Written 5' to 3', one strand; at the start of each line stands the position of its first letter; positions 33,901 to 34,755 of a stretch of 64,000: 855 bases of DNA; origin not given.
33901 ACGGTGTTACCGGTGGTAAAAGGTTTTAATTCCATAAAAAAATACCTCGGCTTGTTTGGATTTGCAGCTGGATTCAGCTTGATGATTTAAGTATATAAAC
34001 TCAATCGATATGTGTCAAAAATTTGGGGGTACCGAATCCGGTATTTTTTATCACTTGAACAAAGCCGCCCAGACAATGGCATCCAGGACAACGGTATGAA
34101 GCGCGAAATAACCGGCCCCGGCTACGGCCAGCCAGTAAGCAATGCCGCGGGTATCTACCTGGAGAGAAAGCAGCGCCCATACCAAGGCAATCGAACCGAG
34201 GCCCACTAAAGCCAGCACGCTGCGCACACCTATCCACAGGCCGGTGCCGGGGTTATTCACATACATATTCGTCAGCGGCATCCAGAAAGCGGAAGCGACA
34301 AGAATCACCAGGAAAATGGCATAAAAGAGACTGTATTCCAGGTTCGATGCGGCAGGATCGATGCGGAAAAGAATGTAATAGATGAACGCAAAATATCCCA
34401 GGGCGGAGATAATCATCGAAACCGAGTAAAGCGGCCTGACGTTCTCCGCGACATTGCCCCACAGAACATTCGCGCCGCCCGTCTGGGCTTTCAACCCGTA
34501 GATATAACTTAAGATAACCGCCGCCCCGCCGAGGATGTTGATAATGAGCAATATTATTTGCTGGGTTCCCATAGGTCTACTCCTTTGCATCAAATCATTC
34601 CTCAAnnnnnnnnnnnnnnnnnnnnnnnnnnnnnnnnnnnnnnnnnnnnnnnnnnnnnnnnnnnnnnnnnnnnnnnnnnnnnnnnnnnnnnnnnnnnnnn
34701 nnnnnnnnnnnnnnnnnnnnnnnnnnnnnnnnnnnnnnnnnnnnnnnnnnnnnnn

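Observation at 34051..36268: Heliorhodopsin in an operon-like string with a DegV fatty-acid-binding protein and an uncharacterised membrane protein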

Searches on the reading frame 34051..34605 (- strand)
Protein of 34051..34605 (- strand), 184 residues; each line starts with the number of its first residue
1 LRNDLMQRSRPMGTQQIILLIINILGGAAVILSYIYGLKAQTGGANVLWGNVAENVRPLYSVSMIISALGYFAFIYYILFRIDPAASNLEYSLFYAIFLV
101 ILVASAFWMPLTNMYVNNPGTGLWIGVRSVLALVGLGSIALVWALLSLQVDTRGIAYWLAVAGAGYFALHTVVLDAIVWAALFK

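Call 3: search_protein_families(library=pfam, proteins=[window:34051-34605:-], max_evalue=0.01)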
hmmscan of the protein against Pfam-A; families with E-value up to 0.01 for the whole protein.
window:34051-34605:- (184 aa): 0 families

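Call 13: search_protein_families(library=pfam, proteins=[window:34051-34605:-], max_evalue=10)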
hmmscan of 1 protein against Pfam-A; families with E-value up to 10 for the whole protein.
window:34051-34605:- (184 aa): 2 families
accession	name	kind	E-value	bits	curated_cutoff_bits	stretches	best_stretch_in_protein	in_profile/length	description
PF07123.17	PsbW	-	0.28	11.6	25.4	1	96-147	67-117/133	Photosystem II reaction centre W protein (PsbW)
PF10066.14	DUF2304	-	2.2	9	25.5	1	65-117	4-56/106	Uncharacterized conserved protein (DUF2304)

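Call 14: find_homologous_proteins(query=window:34051-34572:-, max_evalue=0.001)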
Query window:34051-34572:- (173 aa): 771 proteins with E <= 0.001 among 1254 candidates; the best 120 are listed.
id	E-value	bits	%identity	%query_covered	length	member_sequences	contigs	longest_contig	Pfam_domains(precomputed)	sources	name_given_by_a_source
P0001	3.2e-101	354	100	100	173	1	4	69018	-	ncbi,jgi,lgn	-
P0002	9.3e-90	317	87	100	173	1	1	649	-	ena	-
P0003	2.3e-86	306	84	100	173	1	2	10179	-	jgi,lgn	-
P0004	1.4e-85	304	82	100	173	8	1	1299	-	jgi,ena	-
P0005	1.7e-85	303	84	100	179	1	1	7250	-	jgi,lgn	jgi:hypothetical protein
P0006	4.5e-85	302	84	100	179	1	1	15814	-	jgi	jgi:hypothetical protein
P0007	8.0e-85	301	82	100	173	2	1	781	-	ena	-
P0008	1.4e-84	300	81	100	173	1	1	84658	-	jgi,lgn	jgi:hypothetical protein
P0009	2.2e-84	300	84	100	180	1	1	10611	-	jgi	-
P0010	5.3e-84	298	82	100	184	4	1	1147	-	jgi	jgi:hypothetical protein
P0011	8.4e-84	298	82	100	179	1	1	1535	-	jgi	jgi:hypothetical protein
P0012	9.6e-84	298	81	100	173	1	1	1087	-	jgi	jgi:hypothetical protein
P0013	1.5e-83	297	82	100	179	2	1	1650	-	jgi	jgi:hypothetical protein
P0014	1.8e-83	297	82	100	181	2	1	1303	-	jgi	jgi:hypothetical protein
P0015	2.2e-83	296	82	100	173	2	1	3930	-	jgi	jgi:hypothetical protein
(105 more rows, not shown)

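Call 18: find_related_loci(query=A1, collection=genome_contigs, flank=8000)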
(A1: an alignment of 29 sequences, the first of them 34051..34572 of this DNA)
Query A1 (173 aa) in genome_contigs; peptide patterns used: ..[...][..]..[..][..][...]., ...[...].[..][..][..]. (x = any residue, [..] = any of these).
384 stretches matched a pattern; 63 encode a relative of the query (tblastn E <= 1e-3); 62 distinct loci.
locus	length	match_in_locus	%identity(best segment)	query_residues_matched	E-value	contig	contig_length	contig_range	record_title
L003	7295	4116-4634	80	1-173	5e-89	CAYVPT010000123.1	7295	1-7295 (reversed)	MAG TPA_asm: uncultured Dehalococcoidaceae bacterium isolate binchicken_co34_11 genome assembly, contig: NODE_18253_leng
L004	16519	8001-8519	73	1-173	1e-81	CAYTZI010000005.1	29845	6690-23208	MAG TPA_asm: uncultured Dehalococcoidaceae bacterium isolate binchicken_co89_628 genome assembly, contig: NODE_2315_leng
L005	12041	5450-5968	76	1-173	4e-78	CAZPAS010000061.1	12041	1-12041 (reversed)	MAG TPA_asm: uncultured Dehalococcoidaceae bacterium isolate SRP214966_co2_178 genome assembly, contig: NODE_9017_length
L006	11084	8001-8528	71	1-173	5e-78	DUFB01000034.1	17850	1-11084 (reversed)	MAG TPA_asm: Dehalococcoidia bacterium isolate W425 Contig34, whole genome shotgun sequence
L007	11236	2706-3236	69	1-173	3e-77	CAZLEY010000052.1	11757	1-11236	MAG TPA_asm: uncultured Dehalococcoidaceae bacterium isolate binchicken_co228_510 genome assembly, contig: NODE_8149_len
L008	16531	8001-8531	69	1-173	4e-77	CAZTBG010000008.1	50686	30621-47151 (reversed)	MAG TPA_asm: uncultured Dehalococcoidales bacterium isolate SRP214966_co4_511 genome assembly, contig: NODE_374_length_5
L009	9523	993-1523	68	1-173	2e-76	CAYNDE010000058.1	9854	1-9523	MAG TPA_asm: uncultured Pirellulales bacterium isolate binchicken_co34_157 genome assembly, contig: NODE_12030_length_98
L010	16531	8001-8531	68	1-173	2e-76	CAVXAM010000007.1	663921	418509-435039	MAG: uncultured Chloroflexia bacterium isolate MFD04408.bin.2.186 genome assembly, contig: contig_49116, whole genome sh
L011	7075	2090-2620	69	1-173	1e-75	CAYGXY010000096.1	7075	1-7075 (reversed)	MAG TPA_asm: uncultured Dehalococcoidales bacterium isolate ERP119294_co2_461 genome assembly, contig: k141_2374099, who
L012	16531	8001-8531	69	1-173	1e-75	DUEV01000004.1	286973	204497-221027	MAG TPA_asm: Dehalococcoidia bacterium isolate W156 Contig4, whole genome shotgun sequence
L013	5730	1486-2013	70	1-173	2e-75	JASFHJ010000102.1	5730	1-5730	MAG: Dehalococcoidia bacterium isolate D0608M20metaG_Bin_430 D0608M20metaG_FD_scaffold_1269_c1, whole genome shotgun seq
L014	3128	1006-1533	68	1-173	2e-75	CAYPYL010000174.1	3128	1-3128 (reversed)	MAG TPA_asm: uncultured Dehalococcoidaceae bacterium isolate binchicken_co89_49 genome assembly, contig: NODE_71632_leng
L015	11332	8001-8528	68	1-173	6e-75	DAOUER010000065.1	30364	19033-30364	MAG TPA_asm: Dehalococcoidales bacterium isolate N6_303 k139_1933147, whole genome shotgun sequence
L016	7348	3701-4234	68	1-173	6e-75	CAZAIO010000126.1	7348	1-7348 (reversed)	MAG TPA_asm: uncultured Dehalococcoidales bacterium isolate binchicken_co129_861 genome assembly, contig: NODE_33918_len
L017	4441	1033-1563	67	1-173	1e-74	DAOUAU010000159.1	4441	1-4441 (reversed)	MAG TPA_asm: Dehalococcoidales bacterium isolate H66_684 k113_484744, whole genome shotgun sequence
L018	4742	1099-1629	72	1-173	9e-75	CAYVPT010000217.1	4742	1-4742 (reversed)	MAG TPA_asm: uncultured Dehalococcoidaceae bacterium isolate binchicken_co34_11 genome assembly, contig: NODE_33022_leng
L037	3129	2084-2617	62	1-173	8e-67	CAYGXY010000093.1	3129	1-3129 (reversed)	MAG TPA_asm: uncultured Dehalococcoidales bacterium isolate ERP119294_co2_461 genome assembly, contig: k141_1887949, who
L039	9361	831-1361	67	1-173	6e-62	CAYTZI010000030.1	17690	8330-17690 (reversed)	MAG TPA_asm: uncultured Dehalococcoidaceae bacterium isolate binchicken_co89_628 genome assembly, contig: NODE_5777_leng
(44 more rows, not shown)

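Call 26: predict_structure(alignment_id=A1)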
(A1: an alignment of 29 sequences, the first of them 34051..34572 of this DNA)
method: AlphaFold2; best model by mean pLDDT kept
length: 173 residues; sequences in the alignment: 29
mean_pLDDT: 83.2   pTM: 0.78
mean pLDDT of the five models: 83.2, 81.2, 79.3, 78.6, 77.4
residues with pLDDT >= 90: 36; 70-90: 119; 50-70: 18; < 50: 0
segments of 3 or more residues with pLDDT < 50: none
pLDDT, mean of each block of 10 residues (from residue 1): 82 81 70 63 80 87 87 83 90 86 84 88 93 87 87 92 80 67
secondary structure, 60 per line:
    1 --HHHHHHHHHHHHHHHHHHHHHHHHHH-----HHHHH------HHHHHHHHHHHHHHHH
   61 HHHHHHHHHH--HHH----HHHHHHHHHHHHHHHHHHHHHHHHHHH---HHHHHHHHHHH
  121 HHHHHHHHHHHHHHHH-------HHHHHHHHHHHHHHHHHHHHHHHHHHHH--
elements in order: H3-28 H34-38 H45-70 H80-106 H110-136 H144-171

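Call 31: fold_search(model_id=the predicted structure, library=pdb)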
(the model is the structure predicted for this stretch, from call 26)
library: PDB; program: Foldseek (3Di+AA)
matches with E <= 10: 268; with E <= 0.001: 0
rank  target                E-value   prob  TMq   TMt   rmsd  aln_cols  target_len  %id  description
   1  5aqd_A                1.3e+00  0.10  0.21  0.22  15.3       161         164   18  Crystal structure of Phormidium Phycoerythrin at pH 8.5 (released 2016-06-29)
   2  1x8z_C                1.4e+00  0.51  0.38  0.42   6.0       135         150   10  Crystal structure of a pectin methylesterase inhibitor from Arabidopsis thaliana (released 2004-12-28)
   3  7f86_A                1.4e+00  0.10  0.22  0.22  15.5       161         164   17  Crystal structure of Phycoerythrin from Halomicronema Sp. R31DM (released 2022-04-13)
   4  1x90_A                1.4e+00  0.57  0.40  0.44   5.9       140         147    9  Crystal structure of mutant form B of a pectin methylesterase inhibitor from Arabidopsis (released 2004-12-28)
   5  6uo8_A                1.6e+00  0.16  0.26  0.09  11.1       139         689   17  Human metabotropic GABA(B) receptor bound to agonist SKF97541 and positive allosteric modulator GS39783 (released 2020-06-10)
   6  9isi                  1.8e+00  0.14  0.26  0.14  12.8       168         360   13  Structure of human C3aR in apo state (released 2025-04-23)
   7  7ew1_A                1.9e+00  0.12  0.25  0.19  12.3       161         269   19  Cryo-EM structure of siponimod -bound Sphingosine-1-phosphate receptor 5 in complex with Gi protein (released 2021-09-29)
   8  6m9a_A                2.0e+00  0.08  0.22  0.24  15.1       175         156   11  Bordetella pertussis globin coupled sensor regulatory domain (BpeGReg) (released 2018-11-14)
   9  1x8z_A                2.1e+00  0.66  0.43  0.48   4.6       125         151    9  Crystal structure of a pectin methylesterase inhibitor from Arabidopsis thaliana (released 2004-12-28)
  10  8yvu_B                2.1e+00  0.21  0.32  0.33   7.4       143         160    9  structure of Ige receptor (released 2024-11-06)
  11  9mgb_A                2.1e+00  0.08  0.21  0.22  15.1       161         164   20  scFv antibody CL33 bound to R-phycoerythrin (released 2025-08-06)
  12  9p7z_R                2.2e+00  0.14  0.27  0.19  10.6       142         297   13  NTSR1-Gi-NTS(8-13) Complex in the Canonical, AHD Open State (C-Open-Apo) (released 2026-03-25)
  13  5v5s_J                2.3e+00  0.12  0.26  0.07   9.0       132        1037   18  multi-drug efflux; membrane transport; RND superfamily; Drug resistance (released 2017-04-19)
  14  7ew2_R                2.3e+00  0.11  0.25  0.16  12.1       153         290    7  Cryo-EM structure of pFTY720-bound Sphingosine 1-phosphate receptor 3 in complex with Gi protein (released 2021-09-29)
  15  7s1m_R                2.3e+00  0.08  0.25  0.16  11.8       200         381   16  Ex4-D-Ala bound to the glucagon-like peptide-1 receptor/g protein complex (conformer 1) (released 2022-01-05)
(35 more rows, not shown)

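Call 32: search_protein_representatives(alignment_id=A1)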
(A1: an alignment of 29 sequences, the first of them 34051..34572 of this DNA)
Query: 29 sequences, 173 profile positions. Proteins with E-value up to 0.001 (for the whole library): 536; up to 1e-10: 320; up to 1e-30: 69. The best 150 are listed.
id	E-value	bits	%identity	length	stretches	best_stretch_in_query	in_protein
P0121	9.4e-64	230.7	-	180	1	1-172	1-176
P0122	1.2e-58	214.1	-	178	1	1-173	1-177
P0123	3.5e-57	209.3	-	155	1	1-145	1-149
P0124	2.6e-52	193.4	-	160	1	1-122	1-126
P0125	5.2e-52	192.5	-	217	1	1-142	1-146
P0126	1.1e-48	181.6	-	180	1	1-172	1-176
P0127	3.9e-47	176.6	-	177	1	2-173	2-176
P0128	6.0e-47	176.0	-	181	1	4-173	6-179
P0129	1.6e-46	174.5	-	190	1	47-173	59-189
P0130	2.9e-46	173.7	-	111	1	1-102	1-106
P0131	9.6e-46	172.1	-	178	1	4-172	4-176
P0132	1.5e-45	171.5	-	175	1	1-172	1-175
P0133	6.4e-45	169.4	-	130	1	74-173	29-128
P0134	1.3e-44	168.4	-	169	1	1-173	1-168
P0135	1.2e-43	165.2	-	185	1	5-172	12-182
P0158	7.0e-36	139.9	-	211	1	2-110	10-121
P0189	8.3e-31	123.4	-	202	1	9-172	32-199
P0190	6.5e-30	120.5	-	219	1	9-130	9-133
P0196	6.7e-29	117.2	-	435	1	3-115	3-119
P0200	1.7e-28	115.9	-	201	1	7-116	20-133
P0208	5.3e-28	114.3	-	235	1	2-114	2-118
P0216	4.1e-27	111.4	-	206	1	8-171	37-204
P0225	1.0e-25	106.9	-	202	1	9-172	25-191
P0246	7.7e-23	97.5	-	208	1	5-172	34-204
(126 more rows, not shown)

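Call 34: search_protein_families(library=pfam, alignment_id=A2, max_evalue=1)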
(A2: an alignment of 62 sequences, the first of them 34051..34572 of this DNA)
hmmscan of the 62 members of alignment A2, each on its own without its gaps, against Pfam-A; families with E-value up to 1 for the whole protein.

A. member 1, window:34051-34572:- (173 aa): 1 family
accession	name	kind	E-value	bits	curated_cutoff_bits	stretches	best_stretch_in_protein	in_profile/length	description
PF07123.17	PsbW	-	0.26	11.7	25.4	1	85-136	67-117/133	Photosystem II reaction centre W protein (PsbW)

B. families by the number of members that match (of 62 scanned): 39 families (the first 25 are shown)
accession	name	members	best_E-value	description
PF25592.1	DUF7937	2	0.0034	Domain of unknown function (DUF7937)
PF07690.21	MFS_1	1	0.0051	Major Facilitator Superfamily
PF19510.5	DUF6044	1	0.0083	Protein of unknown function (DUF6044)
PF12822.12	ECF_trnsprt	1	0.0091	ECF transporter, substrate-specific component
PF10745.14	DUF2530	1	0.011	Protein of unknown function (DUF2530)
PF17009.10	DUF5090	1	0.012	Domain of unknown function (DUF5090)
PF10856.13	DUF2678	1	0.021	Protein of unknown function (DUF2678)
PF20556.3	DUF6768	1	0.022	Family of unknown function (DUF6768)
PF24357.1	TMD0_ABC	1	0.051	ABC transporter TMD0 domain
PF20386.3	DUF6681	1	0.078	Family of unknown function (DUF6681)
PF19931.4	DUF6394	1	0.081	Family of unknown function (DUF6394)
PF08733.15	PalH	1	0.082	PalH/RIM21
PF19470.4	DUF6007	1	0.091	Family of unknown function (DUF6007)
PF12046.13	CCB1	1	0.096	Cofactor assembly of complex C subunit B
PF20064.4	DUF6463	1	0.11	Family of unknown function (DUF6463)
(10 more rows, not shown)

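Call 36: search_protein_families(library=ncbifam, proteins=[window:34051-34572:-], max_evalue=0.01)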
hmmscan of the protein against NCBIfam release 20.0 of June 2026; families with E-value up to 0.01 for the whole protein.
window:34051-34572:- (173 aa): 0 families

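Call 56: search_protein_families(library=pfam, proteins=[P0196, P0208, P0125, P0190, P0158, P0216, P0246, P0189, P0225, P0200], max_evalue=0.001)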
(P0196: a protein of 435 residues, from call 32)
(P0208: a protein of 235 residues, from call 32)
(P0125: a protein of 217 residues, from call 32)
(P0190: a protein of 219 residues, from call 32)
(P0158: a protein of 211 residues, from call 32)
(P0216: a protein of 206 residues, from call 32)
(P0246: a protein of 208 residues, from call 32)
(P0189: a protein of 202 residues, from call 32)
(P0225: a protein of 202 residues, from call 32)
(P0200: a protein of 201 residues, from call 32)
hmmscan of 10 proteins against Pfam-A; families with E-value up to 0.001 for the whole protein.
P0196 (435 aa): 1 family
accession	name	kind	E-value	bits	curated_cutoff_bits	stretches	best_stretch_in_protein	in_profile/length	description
PF00773.25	RNB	-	3.9e-06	26.8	29.3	0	355-408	110-159/326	RNB domain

P0208 (235 aa): 0 families

P0125 (217 aa): 0 families

P0190 (219 aa): 0 families

P0158 (211 aa): 0 families

P0216 (206 aa): 0 families

P0246 (208 aa): 0 families

P0189 (202 aa): 0 families

P0225 (202 aa): 0 families

P0200 (201 aa): 0 families
